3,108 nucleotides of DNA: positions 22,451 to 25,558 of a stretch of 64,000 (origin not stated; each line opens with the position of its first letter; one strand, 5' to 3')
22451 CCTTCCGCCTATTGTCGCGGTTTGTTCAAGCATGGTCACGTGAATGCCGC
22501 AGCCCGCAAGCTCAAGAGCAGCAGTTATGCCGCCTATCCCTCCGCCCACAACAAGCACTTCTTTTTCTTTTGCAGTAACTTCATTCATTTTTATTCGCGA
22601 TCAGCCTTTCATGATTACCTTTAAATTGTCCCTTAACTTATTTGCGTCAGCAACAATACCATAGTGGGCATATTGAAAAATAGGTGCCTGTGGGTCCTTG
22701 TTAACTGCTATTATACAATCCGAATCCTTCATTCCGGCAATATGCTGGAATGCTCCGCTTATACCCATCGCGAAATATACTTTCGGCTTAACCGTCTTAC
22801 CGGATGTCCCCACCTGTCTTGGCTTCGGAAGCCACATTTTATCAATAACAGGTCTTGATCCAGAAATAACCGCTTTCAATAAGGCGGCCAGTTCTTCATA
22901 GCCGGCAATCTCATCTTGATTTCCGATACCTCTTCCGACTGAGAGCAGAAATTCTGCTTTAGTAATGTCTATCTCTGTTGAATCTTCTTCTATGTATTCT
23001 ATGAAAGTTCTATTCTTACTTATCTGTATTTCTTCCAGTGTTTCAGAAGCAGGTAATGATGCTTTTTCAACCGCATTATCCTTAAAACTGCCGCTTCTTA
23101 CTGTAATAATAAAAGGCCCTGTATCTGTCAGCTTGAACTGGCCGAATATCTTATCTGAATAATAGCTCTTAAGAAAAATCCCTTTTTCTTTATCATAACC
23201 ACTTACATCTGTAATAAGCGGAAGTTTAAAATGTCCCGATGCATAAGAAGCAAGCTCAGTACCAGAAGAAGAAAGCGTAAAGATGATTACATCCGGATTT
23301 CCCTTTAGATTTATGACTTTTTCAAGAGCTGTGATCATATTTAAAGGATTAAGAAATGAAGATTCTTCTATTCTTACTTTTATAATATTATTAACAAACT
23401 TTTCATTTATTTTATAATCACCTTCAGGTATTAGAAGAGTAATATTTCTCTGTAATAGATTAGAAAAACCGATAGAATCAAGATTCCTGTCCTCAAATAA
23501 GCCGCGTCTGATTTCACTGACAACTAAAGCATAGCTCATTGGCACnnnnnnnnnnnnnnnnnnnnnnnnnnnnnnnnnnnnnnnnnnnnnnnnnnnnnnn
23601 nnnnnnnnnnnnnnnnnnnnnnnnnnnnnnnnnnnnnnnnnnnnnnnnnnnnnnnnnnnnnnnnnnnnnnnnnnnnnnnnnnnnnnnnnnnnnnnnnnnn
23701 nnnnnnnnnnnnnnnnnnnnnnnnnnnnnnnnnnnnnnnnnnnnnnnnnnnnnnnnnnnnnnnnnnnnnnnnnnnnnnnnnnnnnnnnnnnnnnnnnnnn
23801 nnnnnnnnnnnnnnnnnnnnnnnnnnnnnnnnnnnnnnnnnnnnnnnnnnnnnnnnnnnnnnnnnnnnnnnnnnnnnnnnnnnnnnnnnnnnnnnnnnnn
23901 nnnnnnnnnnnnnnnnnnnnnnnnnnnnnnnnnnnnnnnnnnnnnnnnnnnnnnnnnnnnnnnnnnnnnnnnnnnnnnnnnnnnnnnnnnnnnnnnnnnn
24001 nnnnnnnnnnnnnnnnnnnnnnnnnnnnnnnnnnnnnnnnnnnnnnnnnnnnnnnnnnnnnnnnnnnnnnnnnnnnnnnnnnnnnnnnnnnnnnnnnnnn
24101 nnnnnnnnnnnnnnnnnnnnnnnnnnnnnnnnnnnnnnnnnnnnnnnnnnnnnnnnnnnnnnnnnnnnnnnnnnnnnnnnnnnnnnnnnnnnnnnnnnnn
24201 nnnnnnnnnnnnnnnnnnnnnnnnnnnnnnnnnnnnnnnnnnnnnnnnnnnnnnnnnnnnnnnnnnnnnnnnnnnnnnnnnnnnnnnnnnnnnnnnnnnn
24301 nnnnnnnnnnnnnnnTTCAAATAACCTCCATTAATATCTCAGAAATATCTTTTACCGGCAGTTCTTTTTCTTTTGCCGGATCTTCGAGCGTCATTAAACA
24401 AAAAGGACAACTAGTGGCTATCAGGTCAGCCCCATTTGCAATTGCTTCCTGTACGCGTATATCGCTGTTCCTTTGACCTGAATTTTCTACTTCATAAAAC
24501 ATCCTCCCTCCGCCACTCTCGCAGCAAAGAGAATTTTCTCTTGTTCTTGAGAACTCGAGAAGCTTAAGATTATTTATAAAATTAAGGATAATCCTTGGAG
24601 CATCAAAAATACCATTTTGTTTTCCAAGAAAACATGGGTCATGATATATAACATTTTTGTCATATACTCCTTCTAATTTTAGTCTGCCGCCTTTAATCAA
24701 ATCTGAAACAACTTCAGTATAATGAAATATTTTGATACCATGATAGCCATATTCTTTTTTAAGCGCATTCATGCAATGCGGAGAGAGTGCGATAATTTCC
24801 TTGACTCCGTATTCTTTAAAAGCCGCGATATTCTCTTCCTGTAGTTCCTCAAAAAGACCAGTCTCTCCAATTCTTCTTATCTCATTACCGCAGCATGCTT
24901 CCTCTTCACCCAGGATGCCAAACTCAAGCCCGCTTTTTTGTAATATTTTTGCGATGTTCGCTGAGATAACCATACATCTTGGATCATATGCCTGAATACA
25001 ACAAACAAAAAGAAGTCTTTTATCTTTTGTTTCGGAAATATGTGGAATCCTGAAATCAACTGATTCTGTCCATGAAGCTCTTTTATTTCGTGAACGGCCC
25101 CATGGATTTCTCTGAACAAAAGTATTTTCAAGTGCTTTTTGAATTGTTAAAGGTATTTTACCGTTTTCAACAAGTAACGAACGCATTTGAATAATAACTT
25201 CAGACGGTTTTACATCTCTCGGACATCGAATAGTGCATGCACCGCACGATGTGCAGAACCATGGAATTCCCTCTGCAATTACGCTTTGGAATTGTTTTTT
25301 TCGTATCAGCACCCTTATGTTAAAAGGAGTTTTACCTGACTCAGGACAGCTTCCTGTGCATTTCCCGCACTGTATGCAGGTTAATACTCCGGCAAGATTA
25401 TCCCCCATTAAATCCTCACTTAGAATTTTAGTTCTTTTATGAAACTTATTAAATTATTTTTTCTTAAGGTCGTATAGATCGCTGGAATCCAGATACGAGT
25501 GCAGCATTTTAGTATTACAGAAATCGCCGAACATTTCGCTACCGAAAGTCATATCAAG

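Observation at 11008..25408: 12-gene same-strand operon fusing beta-oxidation enzymes, EtfAB and an Hdr/Mvh-type module: candidate electron-bifurcating/confurcating supercomplex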

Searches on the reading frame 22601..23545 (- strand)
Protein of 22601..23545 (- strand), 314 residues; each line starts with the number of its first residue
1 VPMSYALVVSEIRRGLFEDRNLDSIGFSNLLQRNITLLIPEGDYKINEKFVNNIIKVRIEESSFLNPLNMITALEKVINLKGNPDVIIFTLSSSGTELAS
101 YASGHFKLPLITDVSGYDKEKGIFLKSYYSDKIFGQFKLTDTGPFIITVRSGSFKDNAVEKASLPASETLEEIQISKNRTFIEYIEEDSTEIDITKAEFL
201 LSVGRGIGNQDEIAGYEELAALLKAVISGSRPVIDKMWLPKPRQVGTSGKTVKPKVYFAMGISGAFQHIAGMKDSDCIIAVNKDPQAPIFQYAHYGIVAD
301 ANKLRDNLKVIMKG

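Call 3: search_protein_families(library=pfam, proteins=[window:22601-23545:-], max_evalue=0.001)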
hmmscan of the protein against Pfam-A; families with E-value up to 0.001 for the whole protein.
window:22601-23545:- (314 aa): 2 families
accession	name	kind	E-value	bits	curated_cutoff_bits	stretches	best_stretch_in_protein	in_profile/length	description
PF00766.25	ETF_alpha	-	2.5e-30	104.7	27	1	193-273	1-81/81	Electron transfer flavoprotein FAD-binding domain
PF01012.27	ETF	-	1.7e-09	38.2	26.7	1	65-166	72-172/181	Electron transfer flavoprotein domain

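Call 5: search_protein_families(library=ncbifam, proteins=[window:22601-23545:-], max_evalue=0.00001)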
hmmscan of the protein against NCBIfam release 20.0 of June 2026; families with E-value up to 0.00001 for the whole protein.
window:22601-23545:- (314 aa): 5 families
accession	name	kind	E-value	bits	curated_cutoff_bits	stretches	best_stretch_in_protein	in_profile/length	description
NF042970.1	AcrlCoAredClosAcrA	equivalog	1.1e-38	133.3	600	1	144-304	182-349/360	acryloyl-CoA reductase electron transfer subunit beta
NF002889.0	PRK03363.1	equivalog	1.4e-33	116.6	549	1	143-308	140-307/313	electron transfer flavoprotein subunit alpha/FixB family protein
NF038209.1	mft_etfA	equivalog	2.4e-33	115.8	240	1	56-310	46-300/303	mycofactocin-associated electron transfer flavoprotein alpha subunit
NF008884.0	PRK11916.1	equivalog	6e-29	101.4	528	1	83-304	79-302/312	electron transfer flavoprotein subunit alpha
NF051845.1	EtFlavAlphaProt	equivalog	6.1e-25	88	600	1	184-308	274-395/406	electron transfer flavoprotein subunit alpha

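Call 22: search_solved_structures(query=window:22601-23545:-, max_evalue=0.001, show_alignments=1)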
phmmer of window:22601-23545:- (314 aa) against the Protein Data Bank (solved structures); distinct sequences matched with E-value up to 0.001: 14.
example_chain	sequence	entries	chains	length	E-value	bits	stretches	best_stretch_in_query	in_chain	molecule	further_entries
5ol2_A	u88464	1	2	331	6.3e-40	140.6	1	82-306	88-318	Electron transfer flavoprotein large subunit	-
5ow0_A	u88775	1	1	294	3.2e-39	138.3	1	83-304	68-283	Electron transfer flavoprotein, alpha subunit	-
1o94_D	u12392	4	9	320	8.6e-38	133.6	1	6-310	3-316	ELECTRON TRANSFER FLAVOPROTEIN ALPHA-SUBUNIT | ELECTRON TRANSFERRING FLAVOPROTEIN ALPHA-SUBUNIT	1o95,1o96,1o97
3clu_D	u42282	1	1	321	9.5e-38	133.5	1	3-310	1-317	Electron transfer flavoprotein subunit alpha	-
3clt_D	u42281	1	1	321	1.8e-37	132.6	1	3-310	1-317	Electron transfer flavoprotein subunit alpha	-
3clr_D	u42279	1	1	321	2.5e-37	132.1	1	3-310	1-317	Electron transfer flavoprotein subunit alpha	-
3cls_D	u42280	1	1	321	4.5e-37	131.3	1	3-310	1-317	Electron transfer flavoprotein subunit alpha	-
1efp_A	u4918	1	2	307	3.1e-33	118.7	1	103-301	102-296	PROTEIN (ELECTRON TRANSFER FLAVOPROTEIN)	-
1efv_A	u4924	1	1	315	3.2e-31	112.1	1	92-312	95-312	ELECTRON TRANSFER FLAVOPROTEIN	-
1t9g_R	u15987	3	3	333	3.7e-31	111.8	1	92-312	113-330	Electron transfer flavoprotein alpha-subunit, mitochondrial | Electron transfer flavoprotein alpha-subunit, mitochondrial precursor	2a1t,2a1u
6fah_A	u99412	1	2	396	1.7e-30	109.7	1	143-304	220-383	Caffeyl-CoA reductase-Etf complex subunit CarE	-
7qh2_A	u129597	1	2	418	4.5e-30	108.3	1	81-312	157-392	Lactate dehydrogenase (NAD(+),ferredoxin) subunit LctC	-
7koe_B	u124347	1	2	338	7.2e-30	107.6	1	63-305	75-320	Electron transfer flavoprotein, alpha subunit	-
4kpu_A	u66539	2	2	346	9.7e-30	107.2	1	188-306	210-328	Electron transfer flavoprotein alpha subunit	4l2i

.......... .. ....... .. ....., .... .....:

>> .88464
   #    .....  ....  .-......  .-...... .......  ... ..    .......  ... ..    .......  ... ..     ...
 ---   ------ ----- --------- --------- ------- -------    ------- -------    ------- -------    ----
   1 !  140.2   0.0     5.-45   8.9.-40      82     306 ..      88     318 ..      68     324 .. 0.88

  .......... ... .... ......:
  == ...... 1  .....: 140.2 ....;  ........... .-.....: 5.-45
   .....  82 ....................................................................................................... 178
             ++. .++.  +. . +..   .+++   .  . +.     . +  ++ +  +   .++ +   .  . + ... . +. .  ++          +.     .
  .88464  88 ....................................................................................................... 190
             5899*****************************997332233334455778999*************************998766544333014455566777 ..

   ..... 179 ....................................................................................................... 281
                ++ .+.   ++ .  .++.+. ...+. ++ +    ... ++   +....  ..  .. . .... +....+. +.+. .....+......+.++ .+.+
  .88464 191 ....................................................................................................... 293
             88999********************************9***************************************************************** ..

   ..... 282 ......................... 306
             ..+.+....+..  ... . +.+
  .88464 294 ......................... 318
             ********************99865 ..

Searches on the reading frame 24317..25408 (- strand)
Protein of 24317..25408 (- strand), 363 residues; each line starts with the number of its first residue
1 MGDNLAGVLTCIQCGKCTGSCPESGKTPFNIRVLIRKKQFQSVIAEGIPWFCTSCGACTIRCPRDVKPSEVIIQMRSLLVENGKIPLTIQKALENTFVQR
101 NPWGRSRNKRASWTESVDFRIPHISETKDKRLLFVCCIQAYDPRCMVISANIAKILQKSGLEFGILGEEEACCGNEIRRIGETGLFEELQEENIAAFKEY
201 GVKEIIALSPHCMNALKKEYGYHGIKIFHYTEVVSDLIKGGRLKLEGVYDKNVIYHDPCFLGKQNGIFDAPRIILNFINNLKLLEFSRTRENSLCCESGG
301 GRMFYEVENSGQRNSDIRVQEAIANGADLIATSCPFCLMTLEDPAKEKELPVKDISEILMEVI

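Call 3: search_protein_families(library=pfam, proteins=[window:24317-25408:-], max_evalue=0.001)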
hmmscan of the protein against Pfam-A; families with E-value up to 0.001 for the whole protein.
window:24317-25408:- (363 aa): 9 families
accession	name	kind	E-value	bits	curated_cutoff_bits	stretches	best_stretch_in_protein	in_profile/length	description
PF02754.22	CCG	-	5.5e-23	81.3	20.6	2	134-217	4-85/85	Cysteine-rich domain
PF13187.11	Fer4_9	-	4.3e-10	39.9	27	1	11-65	2-50/52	4Fe-4S dicluster domain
PF13183.11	Fer4_8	-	6e-09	36.8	27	1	9-66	3-68/68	4Fe-4S dicluster domain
PF13237.11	Fer4_10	-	9.3e-09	35.5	25.5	1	10-63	8-53/53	4Fe-4S dicluster domain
PF12838.12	Fer4_7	-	1.8e-06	28.7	27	1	10-66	1-52/52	4Fe-4S dicluster domain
PF13534.11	Fer4_17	-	1.3e-05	26.1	22.2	1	11-66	2-60/61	4Fe-4S dicluster domain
PF14697.11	Fer4_21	-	1.6e-05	25.4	35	1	10-63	7-52/59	4Fe-4S dicluster domain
PF00037.32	Fer4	-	0.00041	20.5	21.1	0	52-66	8-22/24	4Fe-4S binding domain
PF13484.11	Fer4_16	-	0.00076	20.6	30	0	52-66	2-16/66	4Fe-4S double cluster binding domain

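Call 5: search_protein_families(library=ncbifam, proteins=[window:24317-25408:-], max_evalue=0.00001)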
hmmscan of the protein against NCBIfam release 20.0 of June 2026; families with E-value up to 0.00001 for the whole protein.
window:24317-25408:- (363 aa): 16 families
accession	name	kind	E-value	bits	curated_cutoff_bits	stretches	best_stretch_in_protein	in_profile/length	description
NF004898.0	PRK06259.1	equivalog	1.6e-44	152.3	385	1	8-363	133-488/488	fumarate reductase (CoM/CoB) subunit TfrB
NF045670.1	quin_L_LdhH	equivalog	8.3e-25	87.1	800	1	122-359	460-705/706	L-lactate dehydrogenase (quinone) large subunit LdhH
TIGR03290.1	CoB_CoM_SS_C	equivalog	4e-23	82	160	1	9-92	2-88/144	CoB--CoM heterodisulfide reductase subunit C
NF041779.1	hetero_SS_HdrC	equivalog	1.9e-15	56.9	350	1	7-83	29-107/198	ferredoxin:CoB-CoM heterodisulfide reductase subunit HdrC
NF045724.1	ferredox_TmcB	equivalog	1.3e-14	53.7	735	1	52-362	101-427/430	electron transfer complex ferredoxin TmcB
NF045663.1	diclust_near_Sec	equivalog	6.1e-14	51.1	530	1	52-338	355-615/759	pyridine nucleotide-disulfide oxidoreductase/dicluster-binding protein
NF045711.1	sulf_resp_HmcF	equivalog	2.5e-13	49.7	750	1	218-349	300-433/457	sulfate respiration complex iron-sulfur protein HmcF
NF008369.0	PRK11168.1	equivalog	6e-13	48.4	278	1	127-345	165-384/401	anaerobic glycerol-3-phosphate dehydrogenase subunit C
NF041890.1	hdrC_Methbact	equivalog_domain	2.4e-12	46.8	270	1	6-89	26-111/192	ferredoxin:CoB-CoM heterodisulfide reductase subunit HdrC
NF045796.1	DsrK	equivalog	3.9e-12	45.5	400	1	224-309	296-381/453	sulfate reduction electron transfer complex DsrMKJOP subunit DsrK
NF038018.1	qmoC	equivalog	1.4e-11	44.5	300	1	9-95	18-107/360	quinone-interacting membrane-bound oxidoreductase complex subunit QmoC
TIGR01945.1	rnfC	subfamily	3.2e-08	32.6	245.95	1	10-68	364-420/435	RnfABCDGE type electron transport complex subunit C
NF008434.0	PRK11274.1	equivalog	3.3e-08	32.9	333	0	129-359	168-403/409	glycolate oxidase subunit GlcF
TIGR03379.1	glycerol3P_GlpC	equivalog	1.9e-06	26.9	279.9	0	149-347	180-383/397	anaerobic glycerol-3-phosphate dehydrogenase subunit GlpC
NF004616.0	PRK05950.1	subfamily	4.7e-06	25.9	228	0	50-82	204-236/238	succinate dehydrogenase iron-sulfur subunit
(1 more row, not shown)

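Call 20: search_solved_structures(query=window:24317-25408:-, max_evalue=0.001, show_alignments=2)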
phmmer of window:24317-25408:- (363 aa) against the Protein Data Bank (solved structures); distinct sequences matched with E-value up to 0.001: 7.
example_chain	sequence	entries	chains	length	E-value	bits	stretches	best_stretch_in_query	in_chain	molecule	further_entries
9ojn_A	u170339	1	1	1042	8.9e-56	192.5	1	31-345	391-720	Iron-sulfur-binding reductase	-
7bkb_C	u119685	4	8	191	8.5e-17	64.2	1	10-92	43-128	CoB--CoM heterodisulfide reductase subunit C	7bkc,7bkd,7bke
5odc_C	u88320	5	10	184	1.9e-16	63.1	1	4-86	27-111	Heterodisulfide reductase, subunit C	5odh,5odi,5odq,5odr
9sfi_E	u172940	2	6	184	4.3e-16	61.9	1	5-85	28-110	H(2)/formate:CoB-CoM heterodisulfide,ferredoxin reductase subunit C2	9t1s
8rvv_C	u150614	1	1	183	5e-15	58.4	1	10-83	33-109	H(2):CoB-CoM heterodisulfide,ferredoxin reductase subunit C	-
8rvu_c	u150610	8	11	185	5.1e-15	58.4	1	10-83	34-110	H(2):CoB-CoM heterodisulfide,ferredoxin reductase subunit C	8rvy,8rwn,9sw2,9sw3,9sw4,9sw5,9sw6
5odc_B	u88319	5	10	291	0.00046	22.3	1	211-342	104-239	Heterodisulfide reductase, subunit B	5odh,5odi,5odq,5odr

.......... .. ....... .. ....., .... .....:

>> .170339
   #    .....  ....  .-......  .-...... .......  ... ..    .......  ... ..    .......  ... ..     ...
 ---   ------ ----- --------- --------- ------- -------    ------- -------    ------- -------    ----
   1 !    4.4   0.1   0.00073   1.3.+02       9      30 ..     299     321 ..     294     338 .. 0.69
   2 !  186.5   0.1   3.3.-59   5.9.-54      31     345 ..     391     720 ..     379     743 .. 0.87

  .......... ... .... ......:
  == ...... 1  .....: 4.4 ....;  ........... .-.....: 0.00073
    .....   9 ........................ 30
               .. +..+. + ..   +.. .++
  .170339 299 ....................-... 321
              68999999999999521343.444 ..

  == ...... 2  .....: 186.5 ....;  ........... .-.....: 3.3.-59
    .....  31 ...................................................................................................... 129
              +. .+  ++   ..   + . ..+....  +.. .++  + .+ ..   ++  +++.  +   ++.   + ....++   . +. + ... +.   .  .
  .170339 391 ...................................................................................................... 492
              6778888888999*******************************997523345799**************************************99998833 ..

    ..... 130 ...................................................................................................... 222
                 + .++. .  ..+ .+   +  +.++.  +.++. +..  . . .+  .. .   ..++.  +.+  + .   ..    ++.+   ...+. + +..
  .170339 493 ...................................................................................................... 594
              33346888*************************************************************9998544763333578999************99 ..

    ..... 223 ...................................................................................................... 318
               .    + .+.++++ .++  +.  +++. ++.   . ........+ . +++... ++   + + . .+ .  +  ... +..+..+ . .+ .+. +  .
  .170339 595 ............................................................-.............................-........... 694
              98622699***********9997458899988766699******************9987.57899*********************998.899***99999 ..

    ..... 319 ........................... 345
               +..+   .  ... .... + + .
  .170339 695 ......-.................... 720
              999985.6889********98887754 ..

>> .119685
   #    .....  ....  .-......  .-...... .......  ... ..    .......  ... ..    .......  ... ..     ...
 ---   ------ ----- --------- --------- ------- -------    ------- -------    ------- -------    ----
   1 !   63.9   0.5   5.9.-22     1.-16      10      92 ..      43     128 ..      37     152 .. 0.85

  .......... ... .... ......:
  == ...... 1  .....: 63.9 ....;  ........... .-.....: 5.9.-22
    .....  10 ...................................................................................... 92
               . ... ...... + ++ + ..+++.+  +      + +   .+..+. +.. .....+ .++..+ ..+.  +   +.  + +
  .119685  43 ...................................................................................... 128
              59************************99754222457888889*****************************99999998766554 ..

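Call 41: find_homologous_proteins(query=window:24317-25408:-, max_evalue=1e-20)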
Query window:24317-25408:- (363 aa): 2078 proteins with E <= 1e-20 among 4304 candidates; the best 120 are listed.
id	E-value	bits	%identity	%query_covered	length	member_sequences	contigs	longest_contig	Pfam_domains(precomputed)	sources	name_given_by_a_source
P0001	2.8e-247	837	100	100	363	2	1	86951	PF14697.12,PF12838.13,PF13534.12,PF02754.22,PF13237.12,PF13183.12,PF13187.12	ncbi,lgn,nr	ncbi:MAG: (Fe-S)-binding protein [Spirochaetes bacterium]|nr:(Fe-S)-binding protein [Spirochaetota b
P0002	9.7e-191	651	77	98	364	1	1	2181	PF14697.12,PF12838.13,PF13534.12,PF02754.22,PF13237.12,PF13183.12,PF13187.12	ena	-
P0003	2.8e-190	650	76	98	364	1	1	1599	PF14697.12,PF12838.13,PF13534.12,PF02754.22,PF13237.12,PF13183.12,PF13187.12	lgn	-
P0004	1.6e-189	647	75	100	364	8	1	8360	PF14697.12,PF12838.13,PF13534.12,PF02754.22,PF13237.12,PF13183.12,PF13187.12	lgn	-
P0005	2.6e-189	647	77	98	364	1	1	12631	PF14697.12,PF12838.13,PF13534.12,PF02754.22,PF13237.12,PF13183.12,PF13187.12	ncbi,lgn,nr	ncbi:MAG: (Fe-S)-binding protein [Syntrophorhabdaceae bacterium]|nr:(Fe-S)-binding protein [Syntroph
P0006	2.9e-189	647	77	98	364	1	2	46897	PF14697.12,PF12838.13,PF13534.12,PF02754.22,PF13237.12,PF13183.12,PF13187.12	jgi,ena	-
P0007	7.5e-189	645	76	98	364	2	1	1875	PF14697.12,PF12838.13,PF13534.12,PF02754.22,PF13237.12,PF13183.12,PF13187.12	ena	-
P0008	1.3e-187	641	75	98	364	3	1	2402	PF14697.12,PF12838.13,PF13534.12,PF02754.22,PF13237.12,PF13183.12,PF13187.12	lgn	-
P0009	6.5e-187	639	76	98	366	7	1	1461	PF14697.12,PF12838.13,PF13534.12,PF02754.22,PF13237.12,PF13183.12,PF13187.12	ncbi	-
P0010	6.9e-187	639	74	98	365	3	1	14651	PF12838.13,PF13534.12,PF02754.22,PF13237.12,PF13183.12,PF13187.12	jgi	jgi:Fe-S oxidoreductase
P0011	1.2e-186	638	75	100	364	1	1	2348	PF14697.12,PF12838.13,PF13534.12,PF02754.22,PF13237.12,PF13183.12,PF13187.12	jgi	jgi:Fe-S oxidoreductase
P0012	1.6e-186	638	73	100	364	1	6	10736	PF14697.12,PF12838.13,PF13534.12,PF02754.22,PF13237.12,PF13183.12,PF13187.12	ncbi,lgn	-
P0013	1.6e-186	638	75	100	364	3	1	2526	PF12838.13,PF13534.12,PF02754.22,PF13237.12,PF13183.12,PF13187.12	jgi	jgi:Fe-S oxidoreductase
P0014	2.9e-186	637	75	99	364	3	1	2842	PF14697.12,PF12838.13,PF13534.12,PF02754.22,PF13237.12,PF13183.12,PF13187.12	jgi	jgi:Fe-S oxidoreductase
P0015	3.7e-186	636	75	99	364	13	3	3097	PF14697.12,PF12838.13,PF13534.12,PF02754.22,PF13237.12,PF13183.12,PF13187.12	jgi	-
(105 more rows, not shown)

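Call 73: search_protein_representatives(protein=window:24317-25408:-)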
Query: 363 residues. Proteins with E-value up to 0.001 (for the whole library): 9945; up to 1e-10: 4636; up to 1e-30: 1496. The best 150 are listed.
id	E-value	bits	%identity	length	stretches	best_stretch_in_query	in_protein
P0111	1.7e-179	612.7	73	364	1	4-363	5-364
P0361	1.7e-94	333.1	46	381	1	9-360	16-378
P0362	1.2e-91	323.7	72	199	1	34-225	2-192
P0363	4.3e-85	302.1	44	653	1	3-362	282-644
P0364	1.2e-82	294.1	41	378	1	9-362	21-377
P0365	1.6e-82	293.7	44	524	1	9-362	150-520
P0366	1.4e-81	290.6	41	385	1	10-363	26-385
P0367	5.5e-80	285.4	45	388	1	7-360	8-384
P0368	9.7e-79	281.2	40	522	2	47-358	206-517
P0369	1.1e-77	277.8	42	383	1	8-359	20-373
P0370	2.2e-77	276.8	42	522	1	11-361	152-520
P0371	9.3e-77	274.7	40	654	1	9-348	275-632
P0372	1.2e-76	274.4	40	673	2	43-350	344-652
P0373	1.2e-76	274.3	41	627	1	9-363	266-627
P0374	2.8e-76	273.1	42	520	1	40-361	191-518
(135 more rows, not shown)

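Call 74: find_encoding_contigs(protein=P0361, flank=8000, max_places=2)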
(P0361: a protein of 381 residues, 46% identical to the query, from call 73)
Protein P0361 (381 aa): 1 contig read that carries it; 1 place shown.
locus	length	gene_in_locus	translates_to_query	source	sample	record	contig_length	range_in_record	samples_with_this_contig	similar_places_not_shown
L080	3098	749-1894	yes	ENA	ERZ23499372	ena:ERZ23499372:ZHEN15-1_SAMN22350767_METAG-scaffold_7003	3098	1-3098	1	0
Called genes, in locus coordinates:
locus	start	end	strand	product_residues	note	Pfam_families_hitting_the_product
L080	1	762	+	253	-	?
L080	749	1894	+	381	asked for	PF13237:Fer4_10 (weak), PF13183:Fer4_8, PF13187:Fer4_9, PF13534:Fer4_17, PF02754:CCG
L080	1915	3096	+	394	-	?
